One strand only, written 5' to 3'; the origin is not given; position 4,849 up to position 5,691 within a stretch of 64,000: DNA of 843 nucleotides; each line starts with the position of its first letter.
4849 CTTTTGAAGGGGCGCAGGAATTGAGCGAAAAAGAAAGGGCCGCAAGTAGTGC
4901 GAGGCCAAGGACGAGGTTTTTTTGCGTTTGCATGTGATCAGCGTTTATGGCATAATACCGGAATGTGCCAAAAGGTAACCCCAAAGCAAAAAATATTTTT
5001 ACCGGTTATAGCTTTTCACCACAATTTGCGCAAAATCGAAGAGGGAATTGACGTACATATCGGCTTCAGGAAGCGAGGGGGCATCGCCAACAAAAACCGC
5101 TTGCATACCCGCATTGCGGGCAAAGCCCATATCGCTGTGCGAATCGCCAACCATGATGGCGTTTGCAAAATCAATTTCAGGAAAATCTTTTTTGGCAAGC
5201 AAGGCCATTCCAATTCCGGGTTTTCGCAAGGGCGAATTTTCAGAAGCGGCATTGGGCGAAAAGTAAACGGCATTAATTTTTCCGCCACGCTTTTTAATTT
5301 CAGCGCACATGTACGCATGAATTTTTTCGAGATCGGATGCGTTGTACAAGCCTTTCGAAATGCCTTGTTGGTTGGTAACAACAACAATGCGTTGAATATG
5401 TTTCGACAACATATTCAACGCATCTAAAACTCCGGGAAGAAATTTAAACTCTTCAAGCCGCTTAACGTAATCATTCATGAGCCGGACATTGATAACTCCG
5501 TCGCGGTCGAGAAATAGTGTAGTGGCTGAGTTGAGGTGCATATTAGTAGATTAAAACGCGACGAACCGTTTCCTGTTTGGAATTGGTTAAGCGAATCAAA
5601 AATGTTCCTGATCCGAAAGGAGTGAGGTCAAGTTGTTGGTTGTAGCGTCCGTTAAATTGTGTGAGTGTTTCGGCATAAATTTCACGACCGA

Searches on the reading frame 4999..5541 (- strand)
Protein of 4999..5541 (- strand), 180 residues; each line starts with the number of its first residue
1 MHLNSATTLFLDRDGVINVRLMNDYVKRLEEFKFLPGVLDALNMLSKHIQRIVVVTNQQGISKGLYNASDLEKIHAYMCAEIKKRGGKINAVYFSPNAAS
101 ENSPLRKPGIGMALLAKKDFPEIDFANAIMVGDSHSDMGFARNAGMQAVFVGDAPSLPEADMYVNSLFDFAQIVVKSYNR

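Call 6: search_protein_families(library=pfam, proteins=[window:4999-5541:-], max_evalue=0.01)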
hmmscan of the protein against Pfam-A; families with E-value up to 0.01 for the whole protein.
window:4999-5541:- (180 aa): 6 families
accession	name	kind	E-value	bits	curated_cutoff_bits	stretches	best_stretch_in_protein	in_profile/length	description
PF08645.17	PNK3P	-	7.7e-10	39.2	22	1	17-135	12-127/161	Polynucleotide kinase 3 phosphatase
PF13242.12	Hydrolase_like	-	1.5e-08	34.9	22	1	106-152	3-49/75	HAD-hyrolase-like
PF13419.12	HAD_2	-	1.5e-07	32.1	23.8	1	100-151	128-178/178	Haloacid dehalogenase-like hydrolase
PF00702.32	Hydrolase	-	0.00031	21.6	26.4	1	22-145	86-191/191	haloacid dehalogenase-like hydrolase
PF13344.12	Hydrolase_6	-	0.0012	19.2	27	1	10-64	2-45/101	Haloacid dehalogenase-like hydrolase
PF12710.13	HAD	-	0.0031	18.4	27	1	27-142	71-189/189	haloacid dehalogenase-like hydrolase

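Call 7: search_protein_families(library=ncbifam, proteins=[window:4999-5541:-], max_evalue=0.01)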
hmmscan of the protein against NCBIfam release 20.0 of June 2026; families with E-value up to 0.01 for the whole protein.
window:4999-5541:- (180 aa): 19 families
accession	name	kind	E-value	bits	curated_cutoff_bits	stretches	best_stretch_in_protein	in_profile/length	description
NF006506.0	PRK08942.1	equivalog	8.5e-39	133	178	1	7-151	4-147/182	D-glycero-beta-D-manno-heptose 1,7-bisphosphate 7-phosphatase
TIGR01656.1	Histidinol-ppas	subfamily_domain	1.3e-35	122.4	84.15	1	8-149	2-143/149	histidinol-phosphate phosphatase domain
NF050049.1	HBPPhtaseGmhB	domain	8.5e-31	107.1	250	1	8-153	5-145/171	D-glycero-alpha-D-manno-heptose-1,7-bisphosphate 7-phosphatase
TIGR01662.1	HAD-SF-IIIA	subfamily_domain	2.8e-29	102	44.6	1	8-151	2-138/141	HAD-IIIA family hydrolase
TIGR00213.1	GmhB_yaeD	subfamily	7.1e-29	100.7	149.6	1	8-162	3-162/176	D-glycero-beta-D-manno-heptose 1,7-bisphosphate 7-phosphatase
NF003937.0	PRK05446.1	equivalog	8.4e-23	80.9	443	1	7-151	4-148/355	bifunctional histidinol-phosphatase/imidazoleglycerol-phosphate dehydratase HisB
TIGR01261.1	hisB_Nterm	equivalog_domain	2.8e-20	72.4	140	1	8-149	3-144/161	histidinol-phosphatase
NF005264.0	PRK06769.1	equivalog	4.3e-14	52.7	217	1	7-161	5-146/175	HAD-IIIA family hydrolase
TIGR01664.1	DNA-3'-Pase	equivalog_domain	6e-08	32.8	107.65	1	27-147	35-158/167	DNA 3'-phosphatase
NF009695.0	PRK13222.1-2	equivalog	6.6e-07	29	225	1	94-151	137-193/226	phosphoglycolate phosphatase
TIGR01460.1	HAD-SF-IIA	subfamily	1.3e-05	25.1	100.15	0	107-151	197-243/246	HAD-IIA family hydrolase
TIGR02254.1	YjjG_YfnB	equivalog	1.6e-05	24.5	159.9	1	19-152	82-197/223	YjjG family noncanonical pyrimidine nucleotidase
TIGR01449.2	PGP_bact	equivalog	0.00013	21.5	180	0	118-151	151-184/213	phosphoglycolate phosphatase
TIGR01452.1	PGP_euk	subfamily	0.00059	19.3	201.95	0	112-151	207-246/279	phosphoglycolate/pyridoxal phosphate family phosphatase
NF009698.0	PRK13223.1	equivalog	0.001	18.3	466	0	23-149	91-198/272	phosphoglycolate phosphatase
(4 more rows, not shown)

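Call 13: search_solved_structures(query=window:4999-5541:-, max_evalue=0.001)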
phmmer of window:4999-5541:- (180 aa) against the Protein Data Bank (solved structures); distinct sequences matched with E-value up to 0.001: 6.
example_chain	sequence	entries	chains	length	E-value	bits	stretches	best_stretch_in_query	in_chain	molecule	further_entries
2gmw_A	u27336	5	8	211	9.8e-23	84.1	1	5-176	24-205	D,D-heptose 1,7-bisphosphate phosphatase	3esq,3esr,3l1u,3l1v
3l8e_A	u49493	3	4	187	1.1e-22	84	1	5-176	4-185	D,D-heptose 1,7-bisphosphate phosphatase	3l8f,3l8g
4pnh_A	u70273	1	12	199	3.5e-22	82.3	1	8-145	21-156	D,D-heptose 1,7-bisphosphate phosphatase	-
3l8h_A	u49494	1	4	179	6.6e-18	68.4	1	9-147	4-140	Putative haloacid dehalogenase-like hydrolase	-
2fpr_A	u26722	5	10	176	1.9e-13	53.9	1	2-148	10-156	Histidine biosynthesis bifunctional protein hisB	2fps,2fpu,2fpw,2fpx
2o2x_A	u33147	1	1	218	2.8e-12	50.1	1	8-167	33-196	hypothetical protein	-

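Call 26: list_cluster_members(proteins=[P0054, window:5543-9862:-, window:4999-5541:-, P0001])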
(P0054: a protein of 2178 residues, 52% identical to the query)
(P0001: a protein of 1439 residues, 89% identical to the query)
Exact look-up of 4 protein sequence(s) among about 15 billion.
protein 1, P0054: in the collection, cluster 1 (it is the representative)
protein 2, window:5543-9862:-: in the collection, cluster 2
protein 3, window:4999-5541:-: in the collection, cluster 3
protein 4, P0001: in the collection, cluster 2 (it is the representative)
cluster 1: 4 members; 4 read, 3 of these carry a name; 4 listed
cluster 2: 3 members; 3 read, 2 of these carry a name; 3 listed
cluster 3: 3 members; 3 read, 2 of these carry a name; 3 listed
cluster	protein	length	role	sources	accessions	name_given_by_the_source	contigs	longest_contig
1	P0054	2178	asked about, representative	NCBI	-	-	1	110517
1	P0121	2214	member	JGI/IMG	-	PKD repeat protein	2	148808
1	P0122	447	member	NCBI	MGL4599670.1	MAG: T9SS type A sorting domain-containing protein, partial [Bacteroidia bacterium]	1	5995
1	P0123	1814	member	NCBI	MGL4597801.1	MAG: PKD domain-containing protein, partial [Bacteroidia bacterium]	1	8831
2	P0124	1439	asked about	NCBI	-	-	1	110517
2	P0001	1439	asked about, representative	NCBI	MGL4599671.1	MAG: VPS10 domain-containing protein [Bacteroidia bacterium]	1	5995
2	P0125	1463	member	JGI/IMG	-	PKD repeat protein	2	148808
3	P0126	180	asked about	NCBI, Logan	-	-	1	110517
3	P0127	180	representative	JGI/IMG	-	histidinol-phosphate phosphatase family protein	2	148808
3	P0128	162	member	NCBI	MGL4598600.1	MAG: D-glycero-alpha-D-manno-heptose-1,7-bisphosphate 7-phosphatase, partial [Bacteroidia ...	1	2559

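Call 33: search_solved_structures(query=window:4999-5541:-, max_evalue=1e-15, show_alignments=3)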
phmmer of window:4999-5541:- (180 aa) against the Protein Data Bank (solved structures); distinct sequences matched with E-value up to 1e-15: 4.
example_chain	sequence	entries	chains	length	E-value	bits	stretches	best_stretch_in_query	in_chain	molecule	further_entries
2gmw_A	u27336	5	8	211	9.8e-23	84.1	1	5-176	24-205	D,D-heptose 1,7-bisphosphate phosphatase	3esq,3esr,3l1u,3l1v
3l8e_A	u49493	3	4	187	1.1e-22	84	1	5-176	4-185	D,D-heptose 1,7-bisphosphate phosphatase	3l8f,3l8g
4pnh_A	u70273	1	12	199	3.5e-22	82.3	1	8-145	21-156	D,D-heptose 1,7-bisphosphate phosphatase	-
3l8h_A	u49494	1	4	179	6.6e-18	68.4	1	9-147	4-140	Putative haloacid dehalogenase-like hydrolase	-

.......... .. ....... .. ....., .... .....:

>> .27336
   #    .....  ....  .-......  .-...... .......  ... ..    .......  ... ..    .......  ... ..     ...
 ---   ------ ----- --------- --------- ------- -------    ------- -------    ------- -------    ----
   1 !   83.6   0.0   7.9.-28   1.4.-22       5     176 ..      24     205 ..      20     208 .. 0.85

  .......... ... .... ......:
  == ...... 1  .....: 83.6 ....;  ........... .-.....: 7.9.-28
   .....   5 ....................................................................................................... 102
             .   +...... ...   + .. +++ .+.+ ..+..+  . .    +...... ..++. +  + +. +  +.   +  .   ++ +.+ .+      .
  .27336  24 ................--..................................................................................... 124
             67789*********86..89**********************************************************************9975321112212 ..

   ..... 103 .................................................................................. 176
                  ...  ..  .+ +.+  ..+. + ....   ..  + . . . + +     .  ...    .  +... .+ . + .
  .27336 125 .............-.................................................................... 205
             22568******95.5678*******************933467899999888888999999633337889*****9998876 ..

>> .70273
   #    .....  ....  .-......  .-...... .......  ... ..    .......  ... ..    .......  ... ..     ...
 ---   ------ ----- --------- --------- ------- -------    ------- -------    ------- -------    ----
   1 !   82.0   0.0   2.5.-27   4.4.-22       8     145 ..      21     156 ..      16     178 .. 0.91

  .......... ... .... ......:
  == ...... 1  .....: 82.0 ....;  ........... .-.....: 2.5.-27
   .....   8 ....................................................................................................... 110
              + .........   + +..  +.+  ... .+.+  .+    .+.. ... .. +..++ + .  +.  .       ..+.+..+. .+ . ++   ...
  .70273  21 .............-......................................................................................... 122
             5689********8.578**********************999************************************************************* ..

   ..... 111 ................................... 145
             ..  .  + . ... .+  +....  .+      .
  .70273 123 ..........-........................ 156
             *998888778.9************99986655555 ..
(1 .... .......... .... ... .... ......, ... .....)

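Call 37: find_homologous_proteins(query=window:4999-5541:-, max_evalue=1e-10)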
Query window:4999-5541:- (180 aa): 5460 proteins with E <= 1e-10 among 5560 candidates; the best 120 are listed.
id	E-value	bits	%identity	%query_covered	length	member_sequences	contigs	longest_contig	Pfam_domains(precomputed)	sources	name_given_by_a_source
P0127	1.5e-108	378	96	100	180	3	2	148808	PF13419.13,PF08645.18,PF13242.13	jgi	jgi:histidinol-phosphate phosphatase family protein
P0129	7.0e-61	223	61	93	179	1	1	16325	PF13419.13,PF08645.18,PF13242.13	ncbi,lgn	-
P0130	6.0e-60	220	60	95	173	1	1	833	PF08645.18,PF13242.13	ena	-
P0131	1.3e-59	219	64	90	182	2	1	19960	PF08645.18,PF13242.13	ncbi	ncbi:MAG: D-glycero-alpha-D-manno-heptose-1,7-bisphosphate 7-phosphatase [Bacteroidia bacterium]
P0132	1.4e-59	219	60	92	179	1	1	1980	PF08645.18,PF13242.13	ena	-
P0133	2.0e-59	218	61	94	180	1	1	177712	PF13419.13,PF08645.18,PF13242.13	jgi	jgi:histidinol-phosphate phosphatase family protein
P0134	3.4e-59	217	61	95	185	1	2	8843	PF13419.13,PF08645.18,PF13242.13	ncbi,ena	-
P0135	4.8e-59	217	62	94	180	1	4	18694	PF08645.18,PF13242.13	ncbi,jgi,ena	jgi:histidinol-phosphate phosphatase family protein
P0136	1.3e-58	216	60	92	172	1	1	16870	PF08645.18,PF13242.13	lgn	-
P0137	1.3e-58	216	66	84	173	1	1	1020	PF13419.13,PF08645.18,PF13242.13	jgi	jgi:histidinol-phosphate phosphatase family protein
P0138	1.6e-58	215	58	97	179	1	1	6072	PF08645.18,PF13242.13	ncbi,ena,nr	ncbi:MAG TPA: HAD family hydrolase [Bacteroidia bacterium]|nr:HAD family hydrolase [Bacteroidia bact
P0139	1.7e-58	215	59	97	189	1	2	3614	PF13419.13,PF08645.18,PF13242.13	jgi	jgi:histidinol-phosphate phosphatase family protein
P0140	2.0e-58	215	60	94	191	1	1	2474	PF08645.18,PF13242.13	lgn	-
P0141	2.0e-58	215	60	96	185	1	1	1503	PF13419.13,PF00702.33,PF08645.18,PF13242.13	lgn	-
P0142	4.8e-58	214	59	94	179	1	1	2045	PF13419.13,PF00702.33,PF08645.18,PF13242.13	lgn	-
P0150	2.8e-57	211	59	94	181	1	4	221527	PF08645.18,PF13242.13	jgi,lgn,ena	jgi:histidinol-phosphate phosphatase family protein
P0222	8.8e-54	200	56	96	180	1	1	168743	PF13419.13,PF08645.18,PF13242.13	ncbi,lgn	-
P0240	3.6e-53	198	56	96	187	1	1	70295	PF08645.18,PF13242.13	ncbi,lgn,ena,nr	ncbi:MAG: D-glycero-D-manno-heptose 1,7-bisphosphate phosphatase [Bacteroidetes bacterium]|nr:MAG: D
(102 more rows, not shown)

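Call 38: find_encoding_contigs(protein=P0150, flank=8000, max_places=1)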
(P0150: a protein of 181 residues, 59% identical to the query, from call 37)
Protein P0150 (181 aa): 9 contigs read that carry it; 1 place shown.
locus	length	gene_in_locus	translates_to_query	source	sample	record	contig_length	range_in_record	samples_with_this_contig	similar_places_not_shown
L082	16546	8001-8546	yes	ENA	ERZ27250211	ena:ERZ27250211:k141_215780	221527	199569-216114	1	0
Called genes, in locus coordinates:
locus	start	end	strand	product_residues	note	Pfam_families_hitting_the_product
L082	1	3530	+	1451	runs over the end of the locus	PF05572:Peptidase_M43, PF00801:PKD, PF18911:PKD_4, PF19081:Ig_7 (faint), PF00801:PKD, PF18911:PKD_4 (weak), PF18962:Por_Secre_tail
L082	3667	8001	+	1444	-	PF15902:Sortilin-Vps10, PF00801:PKD, PF18911:PKD_4, PF00801:PKD (weak), PF18911:PKD_4, PF18962:Por_Secre_tail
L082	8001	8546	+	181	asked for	PF08645:PNK3P, PF13242:Hydrolase_like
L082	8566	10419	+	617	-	-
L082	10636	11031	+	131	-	PF00507:Oxidored_q4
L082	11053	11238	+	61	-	-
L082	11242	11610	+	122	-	PF01058:Oxidored_q6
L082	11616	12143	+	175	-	PF00329:Complex1_30kDa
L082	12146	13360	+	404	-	PF00346:Complex1_49kDa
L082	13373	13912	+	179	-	PF01257:2Fe-2S_thioredx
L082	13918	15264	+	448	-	PF01512:Complex1_51K, PF22461:SLBB_2, PF10589:NADH_4Fe-4S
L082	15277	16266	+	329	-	PF00111:Fer2 (weak), PF13510:Fer2_4, PF10588:NADH-G_4Fe-4S_3, PF22117:Fer4_Nqo3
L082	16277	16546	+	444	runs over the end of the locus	PF18962:Por_Secre_tail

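Call 39: find_encoding_contigs(protein=P0222, flank=8000, max_places=1)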
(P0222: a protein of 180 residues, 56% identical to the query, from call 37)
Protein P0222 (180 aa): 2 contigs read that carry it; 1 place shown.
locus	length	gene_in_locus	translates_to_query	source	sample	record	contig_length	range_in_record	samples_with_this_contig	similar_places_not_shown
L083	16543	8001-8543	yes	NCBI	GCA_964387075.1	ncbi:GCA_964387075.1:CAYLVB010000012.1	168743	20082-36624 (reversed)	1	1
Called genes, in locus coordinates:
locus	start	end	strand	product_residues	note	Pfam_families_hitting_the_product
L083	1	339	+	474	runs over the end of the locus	PF01943:Polysacc_synt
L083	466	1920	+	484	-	PF02934:GatB_N, PF02637:GatB_Yqey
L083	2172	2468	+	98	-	PF01541:GIY-YIG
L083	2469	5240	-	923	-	PF00933:Glyco_hydro_3, PF01915:Glyco_hydro_3_C (weak), PF00144:Beta-lactamase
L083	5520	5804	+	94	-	PF01909:NTP_transf_2, PF18765:Polbeta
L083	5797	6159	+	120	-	PF01934:HepT-like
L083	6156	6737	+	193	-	PF13580:SIS_2, PF01380:SIS (weak)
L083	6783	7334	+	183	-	PF10543:ORF6N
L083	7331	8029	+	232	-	PF00483:NTP_transferase, PF12804:NTP_transf_3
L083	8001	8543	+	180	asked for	PF08645:PNK3P, PF13419:HAD_2 (faint), PF13242:Hydrolase_like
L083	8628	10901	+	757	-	PF13583:Reprolysin_4, PF13688:Reprolysin_5, PF13574:Reprolysin_2, PF13582:Reprolysin_3, PF18962:Por_Secre_tail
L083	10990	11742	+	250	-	PF13489:Methyltransf_23, PF01728:FtsJ (faint), PF13847:Methyltransf_31, PF08241:Methyltransf_11, PF08242:Methyltransf_12, PF13649:Methyltransf_25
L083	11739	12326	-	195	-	PF02397:Bac_transf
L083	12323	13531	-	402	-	PF00155:Aminotran_1_2 (weak), PF01041:DegT_DnrJ_EryC1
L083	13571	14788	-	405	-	PF04932:Wzy_C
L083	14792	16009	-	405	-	PF00155:Aminotran_1_2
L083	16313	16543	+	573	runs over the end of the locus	PF13600:DUF4140, PF13598:DUF4139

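Call 40: find_encoding_contigs(protein=P0240, flank=8000, max_places=1)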
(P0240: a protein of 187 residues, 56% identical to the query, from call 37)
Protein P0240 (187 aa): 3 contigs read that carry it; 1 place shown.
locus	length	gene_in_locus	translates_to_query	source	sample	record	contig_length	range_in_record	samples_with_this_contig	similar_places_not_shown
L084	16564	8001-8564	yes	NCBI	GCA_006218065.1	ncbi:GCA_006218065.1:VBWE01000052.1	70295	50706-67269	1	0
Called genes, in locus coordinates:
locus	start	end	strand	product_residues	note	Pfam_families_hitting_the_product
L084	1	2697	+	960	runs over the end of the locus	PF13573:SprB (faint), PF23585:DUF7137 (faint), PF18962:Por_Secre_tail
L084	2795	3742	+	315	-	PF01467:CTP_transf_like, PF06574:FAD_syn, PF01687:Flavokinase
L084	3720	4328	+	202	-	PF23598:LRR_14, PF13855:LRR_8 (weak), PF00560:LRR_1 (faint), PF12799:LRR_4 (weak), PF13855:LRR_8, PF12799:LRR_4 (weak), PF23598:LRR_14, PF13855:LRR_8 (weak)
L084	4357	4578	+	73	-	-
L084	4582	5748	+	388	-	PF13439:Glyco_transf_4 (weak), PF00534:Glycos_transf_1, PF13692:Glyco_trans_1_4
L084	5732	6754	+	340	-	PF00288:GHMP_kinases_N, PF08544:GHMP_kinases_C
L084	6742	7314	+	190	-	PF13580:SIS_2, PF01380:SIS (weak)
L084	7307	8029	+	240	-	PF00483:NTP_transferase, PF12804:NTP_transf_3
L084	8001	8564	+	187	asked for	PF08645:PNK3P, PF13242:Hydrolase_like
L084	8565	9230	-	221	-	-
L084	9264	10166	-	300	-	PF04402:SIMPL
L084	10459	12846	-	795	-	PF13620:CarboxypepD_reg, PF13715:CarbopepD_reg_2, PF07715:Plug, PF00593:TonB_dep_Rec_b-barrel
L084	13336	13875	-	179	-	PF13521:AAA_28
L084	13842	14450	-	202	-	PF04973:NMN_transporter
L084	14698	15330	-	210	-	PF02581:TMP-TENI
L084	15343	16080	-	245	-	PF01884:PcrB, PF01207:Dus (faint), PF00977:His_biosynth, PF01180:DHO_dh (faint)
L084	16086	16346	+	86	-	-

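Call 73: find_homologous_proteins(query=L084:5732-6754:+, max_evalue=1e-30)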
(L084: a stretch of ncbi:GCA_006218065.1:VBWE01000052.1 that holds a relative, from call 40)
Query L084:5732-6754:+ (340 aa): 8000 proteins with E <= 1e-30 among 8000 candidates; the best 120 are listed.
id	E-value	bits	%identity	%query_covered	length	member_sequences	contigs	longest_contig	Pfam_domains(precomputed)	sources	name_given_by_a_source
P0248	3.5e-224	761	100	100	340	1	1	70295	PF00288.33,PF08544.19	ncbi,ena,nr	ncbi:MAG: D-glycero-alpha-D-manno-heptose-7-phosphate kinase [Bacteroidetes bacterium]|nr:MAG: D-gly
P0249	6.3e-201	685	89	100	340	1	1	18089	PF00288.33,PF08544.19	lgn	-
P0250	1.3e-194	664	86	100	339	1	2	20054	PF00288.33,PF08544.19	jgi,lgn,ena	-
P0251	1.7e-194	664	86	100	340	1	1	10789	PF00288.33,PF08544.19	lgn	-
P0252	3.9e-184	630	81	100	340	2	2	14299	PF00288.33,PF08544.19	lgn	-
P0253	7.3e-183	626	81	100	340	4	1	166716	PF00288.33,PF08544.19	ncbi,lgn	-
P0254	3.5e-174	597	77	100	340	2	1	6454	PF00288.33,PF08544.19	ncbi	ncbi:MAG TPA: dehydrogenase [Bacteroidia bacterium]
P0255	5.1e-174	596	78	100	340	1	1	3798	PF00288.33,PF08544.19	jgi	jgi:D-glycero-alpha-D-manno-heptose-7-phosphate kinase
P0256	2.1e-173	594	78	100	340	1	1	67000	PF00288.33,PF08544.19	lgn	-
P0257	6.4e-173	593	78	100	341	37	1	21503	PF00288.33,PF08544.19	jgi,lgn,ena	-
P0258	6.4e-173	593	78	100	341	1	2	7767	PF00288.33,PF08544.19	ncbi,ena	-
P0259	7.0e-173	593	77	100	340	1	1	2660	PF00288.33,PF08544.19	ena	-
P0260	1.3e-172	592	77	100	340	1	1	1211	PF00288.33,PF08544.19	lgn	-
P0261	2.3e-172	591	77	100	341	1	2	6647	PF00288.33,PF08544.19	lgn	-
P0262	3.0e-172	591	77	100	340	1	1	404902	PF00288.33,PF08544.19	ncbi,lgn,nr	ncbi:MAG: dehydrogenase [Bacteroidota bacterium]|nr:dehydrogenase [Bacteroidota bacterium]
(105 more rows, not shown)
